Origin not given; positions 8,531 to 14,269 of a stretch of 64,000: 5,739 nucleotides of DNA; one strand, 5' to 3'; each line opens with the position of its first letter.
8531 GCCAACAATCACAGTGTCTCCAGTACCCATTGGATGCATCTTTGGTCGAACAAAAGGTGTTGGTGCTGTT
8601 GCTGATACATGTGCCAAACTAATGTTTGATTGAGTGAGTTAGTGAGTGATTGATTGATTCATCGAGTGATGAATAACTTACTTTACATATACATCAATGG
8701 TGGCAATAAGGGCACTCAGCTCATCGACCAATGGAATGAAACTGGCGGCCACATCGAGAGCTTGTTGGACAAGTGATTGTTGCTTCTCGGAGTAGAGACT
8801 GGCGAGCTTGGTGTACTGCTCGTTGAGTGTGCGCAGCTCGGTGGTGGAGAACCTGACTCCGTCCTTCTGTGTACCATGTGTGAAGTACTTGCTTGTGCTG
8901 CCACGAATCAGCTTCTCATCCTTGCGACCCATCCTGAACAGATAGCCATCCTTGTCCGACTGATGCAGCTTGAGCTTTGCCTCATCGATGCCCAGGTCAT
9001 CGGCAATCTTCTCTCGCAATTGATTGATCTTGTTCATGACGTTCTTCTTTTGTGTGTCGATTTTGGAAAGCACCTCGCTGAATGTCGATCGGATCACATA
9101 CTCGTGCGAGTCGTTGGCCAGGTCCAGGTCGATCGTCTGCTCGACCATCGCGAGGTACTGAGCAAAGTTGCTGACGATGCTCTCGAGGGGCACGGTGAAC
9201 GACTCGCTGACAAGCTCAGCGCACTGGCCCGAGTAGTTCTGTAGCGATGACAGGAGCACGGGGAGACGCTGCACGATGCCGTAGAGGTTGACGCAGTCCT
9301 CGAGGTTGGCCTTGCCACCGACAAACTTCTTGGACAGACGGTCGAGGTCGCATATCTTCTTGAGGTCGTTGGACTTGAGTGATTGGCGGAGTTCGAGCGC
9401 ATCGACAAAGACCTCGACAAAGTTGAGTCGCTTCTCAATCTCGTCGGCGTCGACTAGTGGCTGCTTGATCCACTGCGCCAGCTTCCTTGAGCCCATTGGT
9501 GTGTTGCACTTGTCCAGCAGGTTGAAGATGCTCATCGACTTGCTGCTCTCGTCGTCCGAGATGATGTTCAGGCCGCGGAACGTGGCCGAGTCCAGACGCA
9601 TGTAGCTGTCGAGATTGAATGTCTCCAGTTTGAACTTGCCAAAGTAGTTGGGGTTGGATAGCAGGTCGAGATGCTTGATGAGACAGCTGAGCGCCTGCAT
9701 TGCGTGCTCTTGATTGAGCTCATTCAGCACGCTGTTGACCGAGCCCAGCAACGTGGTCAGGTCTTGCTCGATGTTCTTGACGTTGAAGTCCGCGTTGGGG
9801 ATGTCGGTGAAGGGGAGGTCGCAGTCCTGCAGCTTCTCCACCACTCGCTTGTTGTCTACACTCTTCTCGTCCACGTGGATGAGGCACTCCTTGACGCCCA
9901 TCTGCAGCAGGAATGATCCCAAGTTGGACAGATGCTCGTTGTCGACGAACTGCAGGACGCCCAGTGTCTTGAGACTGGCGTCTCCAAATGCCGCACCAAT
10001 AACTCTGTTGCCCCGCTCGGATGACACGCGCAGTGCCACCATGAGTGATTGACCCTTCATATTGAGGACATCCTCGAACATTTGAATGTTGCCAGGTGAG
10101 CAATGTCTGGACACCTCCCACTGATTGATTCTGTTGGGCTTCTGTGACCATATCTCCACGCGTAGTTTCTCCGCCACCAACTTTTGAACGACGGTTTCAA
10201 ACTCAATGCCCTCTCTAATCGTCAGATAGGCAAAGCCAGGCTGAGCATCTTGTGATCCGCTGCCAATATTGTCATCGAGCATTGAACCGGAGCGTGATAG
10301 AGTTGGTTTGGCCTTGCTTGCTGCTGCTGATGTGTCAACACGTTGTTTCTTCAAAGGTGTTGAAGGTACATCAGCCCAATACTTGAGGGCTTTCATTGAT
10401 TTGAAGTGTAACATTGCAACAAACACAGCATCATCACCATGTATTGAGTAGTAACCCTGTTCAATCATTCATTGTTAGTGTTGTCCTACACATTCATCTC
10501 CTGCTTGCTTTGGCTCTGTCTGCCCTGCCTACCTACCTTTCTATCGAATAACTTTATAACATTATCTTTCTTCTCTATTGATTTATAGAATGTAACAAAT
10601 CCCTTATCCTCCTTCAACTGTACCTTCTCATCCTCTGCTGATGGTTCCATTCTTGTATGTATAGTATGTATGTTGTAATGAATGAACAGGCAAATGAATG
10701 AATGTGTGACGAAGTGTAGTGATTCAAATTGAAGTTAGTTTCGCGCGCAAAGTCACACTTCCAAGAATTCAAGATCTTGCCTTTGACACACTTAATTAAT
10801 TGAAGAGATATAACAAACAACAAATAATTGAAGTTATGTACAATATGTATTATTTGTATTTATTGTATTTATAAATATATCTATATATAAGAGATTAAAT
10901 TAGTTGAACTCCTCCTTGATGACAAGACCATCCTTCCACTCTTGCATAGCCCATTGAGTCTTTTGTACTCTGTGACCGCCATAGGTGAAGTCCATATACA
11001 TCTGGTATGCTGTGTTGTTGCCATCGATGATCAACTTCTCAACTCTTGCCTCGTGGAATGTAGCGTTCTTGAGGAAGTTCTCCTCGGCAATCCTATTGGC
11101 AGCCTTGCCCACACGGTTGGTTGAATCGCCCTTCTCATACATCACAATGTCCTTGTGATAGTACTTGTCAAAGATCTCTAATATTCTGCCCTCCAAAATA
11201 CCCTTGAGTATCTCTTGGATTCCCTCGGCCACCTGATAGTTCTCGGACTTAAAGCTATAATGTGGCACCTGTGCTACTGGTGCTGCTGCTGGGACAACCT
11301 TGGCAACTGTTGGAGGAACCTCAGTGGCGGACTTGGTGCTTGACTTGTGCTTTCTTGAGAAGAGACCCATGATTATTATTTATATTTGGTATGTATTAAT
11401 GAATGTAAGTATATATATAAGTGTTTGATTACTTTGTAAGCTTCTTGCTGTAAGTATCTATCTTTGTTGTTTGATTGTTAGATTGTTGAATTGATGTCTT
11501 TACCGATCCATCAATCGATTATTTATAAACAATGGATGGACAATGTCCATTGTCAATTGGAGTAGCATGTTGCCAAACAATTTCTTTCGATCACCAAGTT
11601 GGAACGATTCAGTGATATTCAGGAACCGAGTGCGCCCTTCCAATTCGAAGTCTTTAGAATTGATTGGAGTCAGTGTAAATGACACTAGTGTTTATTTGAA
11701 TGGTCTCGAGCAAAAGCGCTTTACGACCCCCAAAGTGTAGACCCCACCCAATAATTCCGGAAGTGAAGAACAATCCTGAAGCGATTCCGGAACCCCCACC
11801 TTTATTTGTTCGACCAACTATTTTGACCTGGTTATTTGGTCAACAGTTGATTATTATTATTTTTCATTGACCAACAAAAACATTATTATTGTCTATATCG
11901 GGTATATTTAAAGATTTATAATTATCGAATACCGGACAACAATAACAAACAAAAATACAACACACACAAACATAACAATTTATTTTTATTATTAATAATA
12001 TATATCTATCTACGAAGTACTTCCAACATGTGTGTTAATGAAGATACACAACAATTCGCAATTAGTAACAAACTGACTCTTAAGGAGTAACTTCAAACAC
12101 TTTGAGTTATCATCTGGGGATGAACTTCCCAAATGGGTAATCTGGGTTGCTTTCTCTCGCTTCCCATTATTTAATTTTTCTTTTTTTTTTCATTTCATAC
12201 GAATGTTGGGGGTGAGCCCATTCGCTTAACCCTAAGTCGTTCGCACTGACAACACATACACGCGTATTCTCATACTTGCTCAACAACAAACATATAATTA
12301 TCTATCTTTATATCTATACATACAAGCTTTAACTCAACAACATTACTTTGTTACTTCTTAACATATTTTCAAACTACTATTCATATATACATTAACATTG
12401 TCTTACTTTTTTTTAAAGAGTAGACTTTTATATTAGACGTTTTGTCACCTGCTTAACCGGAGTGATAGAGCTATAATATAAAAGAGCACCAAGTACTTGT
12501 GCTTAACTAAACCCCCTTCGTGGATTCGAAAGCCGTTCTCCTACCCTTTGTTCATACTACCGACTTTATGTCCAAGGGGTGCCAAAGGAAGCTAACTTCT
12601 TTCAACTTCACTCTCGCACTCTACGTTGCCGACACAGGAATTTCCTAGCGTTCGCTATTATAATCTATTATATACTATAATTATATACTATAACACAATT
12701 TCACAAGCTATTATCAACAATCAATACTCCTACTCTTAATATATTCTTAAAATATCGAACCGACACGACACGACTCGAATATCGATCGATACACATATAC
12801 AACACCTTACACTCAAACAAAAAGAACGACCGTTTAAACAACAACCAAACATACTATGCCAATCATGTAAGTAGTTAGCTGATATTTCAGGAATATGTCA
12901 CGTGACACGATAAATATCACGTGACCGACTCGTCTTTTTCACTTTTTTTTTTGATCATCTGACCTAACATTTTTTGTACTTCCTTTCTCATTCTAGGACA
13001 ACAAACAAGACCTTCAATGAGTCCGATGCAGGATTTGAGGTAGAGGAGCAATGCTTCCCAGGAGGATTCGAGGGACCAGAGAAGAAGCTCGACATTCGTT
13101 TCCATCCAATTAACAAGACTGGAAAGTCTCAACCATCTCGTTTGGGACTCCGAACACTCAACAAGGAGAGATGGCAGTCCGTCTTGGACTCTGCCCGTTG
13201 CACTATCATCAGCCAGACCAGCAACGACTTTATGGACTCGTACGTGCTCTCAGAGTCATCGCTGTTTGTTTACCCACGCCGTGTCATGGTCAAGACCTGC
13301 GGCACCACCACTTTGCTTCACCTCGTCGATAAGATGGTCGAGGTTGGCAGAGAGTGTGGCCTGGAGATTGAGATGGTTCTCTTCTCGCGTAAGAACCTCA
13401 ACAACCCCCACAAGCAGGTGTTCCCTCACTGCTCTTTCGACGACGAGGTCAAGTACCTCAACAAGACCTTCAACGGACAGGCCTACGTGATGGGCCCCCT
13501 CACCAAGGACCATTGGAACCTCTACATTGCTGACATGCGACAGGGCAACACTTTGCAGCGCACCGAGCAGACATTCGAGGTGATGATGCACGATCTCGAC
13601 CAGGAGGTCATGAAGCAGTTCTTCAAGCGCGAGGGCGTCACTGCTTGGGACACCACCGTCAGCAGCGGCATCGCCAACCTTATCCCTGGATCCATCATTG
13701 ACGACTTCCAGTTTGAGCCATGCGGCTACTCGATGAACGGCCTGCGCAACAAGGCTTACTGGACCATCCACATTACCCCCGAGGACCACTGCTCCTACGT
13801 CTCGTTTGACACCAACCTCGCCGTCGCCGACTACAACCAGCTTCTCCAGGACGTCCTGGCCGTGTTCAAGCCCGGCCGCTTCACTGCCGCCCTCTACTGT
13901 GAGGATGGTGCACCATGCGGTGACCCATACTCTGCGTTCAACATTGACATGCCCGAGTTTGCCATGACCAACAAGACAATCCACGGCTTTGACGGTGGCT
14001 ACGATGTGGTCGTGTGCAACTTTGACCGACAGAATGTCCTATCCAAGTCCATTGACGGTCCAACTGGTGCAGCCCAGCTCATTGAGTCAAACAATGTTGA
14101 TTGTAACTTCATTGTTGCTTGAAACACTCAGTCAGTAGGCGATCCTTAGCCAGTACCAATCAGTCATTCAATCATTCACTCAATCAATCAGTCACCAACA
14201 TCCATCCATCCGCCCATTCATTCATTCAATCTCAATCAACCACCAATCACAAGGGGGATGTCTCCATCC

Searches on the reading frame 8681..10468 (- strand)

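Call 87: search_protein_families(library=pfam, proteins=[window:8681-10468:-], max_evalue=0.0001)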
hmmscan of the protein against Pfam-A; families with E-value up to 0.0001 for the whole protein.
window:8681-10468:- (596 aa): 4 families
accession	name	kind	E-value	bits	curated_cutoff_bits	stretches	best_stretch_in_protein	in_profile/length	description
PF05192.23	MutS_III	-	1.9e-34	120.1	34.1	1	295-595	1-191/194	MutS domain III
PF05190.23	MutS_IV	-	2.8e-15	56.8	22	1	463-555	2-89/92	MutS family domain IV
PF05188.22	MutS_II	-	3.8e-11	43.9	25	1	143-273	3-127/133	MutS domain II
PF01624.25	MutS_I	-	6.7e-05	23.5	20.6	0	89-131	65-112/113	MutS domain I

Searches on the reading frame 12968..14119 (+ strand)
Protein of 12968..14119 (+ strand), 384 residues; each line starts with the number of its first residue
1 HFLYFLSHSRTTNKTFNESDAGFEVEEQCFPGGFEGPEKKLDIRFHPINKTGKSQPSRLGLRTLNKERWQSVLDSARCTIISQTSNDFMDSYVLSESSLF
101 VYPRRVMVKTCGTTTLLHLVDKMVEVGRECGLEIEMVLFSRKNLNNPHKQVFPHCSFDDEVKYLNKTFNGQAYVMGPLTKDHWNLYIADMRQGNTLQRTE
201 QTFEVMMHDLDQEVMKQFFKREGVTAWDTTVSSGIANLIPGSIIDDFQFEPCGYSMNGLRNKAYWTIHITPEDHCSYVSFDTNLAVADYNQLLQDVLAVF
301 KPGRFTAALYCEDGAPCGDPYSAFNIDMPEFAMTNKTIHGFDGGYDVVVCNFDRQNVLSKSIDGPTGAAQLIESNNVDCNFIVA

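Call 87: search_protein_families(library=pfam, proteins=[window:12968-14119:+], max_evalue=0.0001)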
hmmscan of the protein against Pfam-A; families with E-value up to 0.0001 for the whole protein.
window:12968-14119:+ (384 aa): 1 family
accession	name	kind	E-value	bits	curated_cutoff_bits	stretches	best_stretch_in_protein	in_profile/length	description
PF01536.21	SAM_decarbox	-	9.7e-110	367.3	22.2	1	33-352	3-342/343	Adenosylmethionine decarboxylase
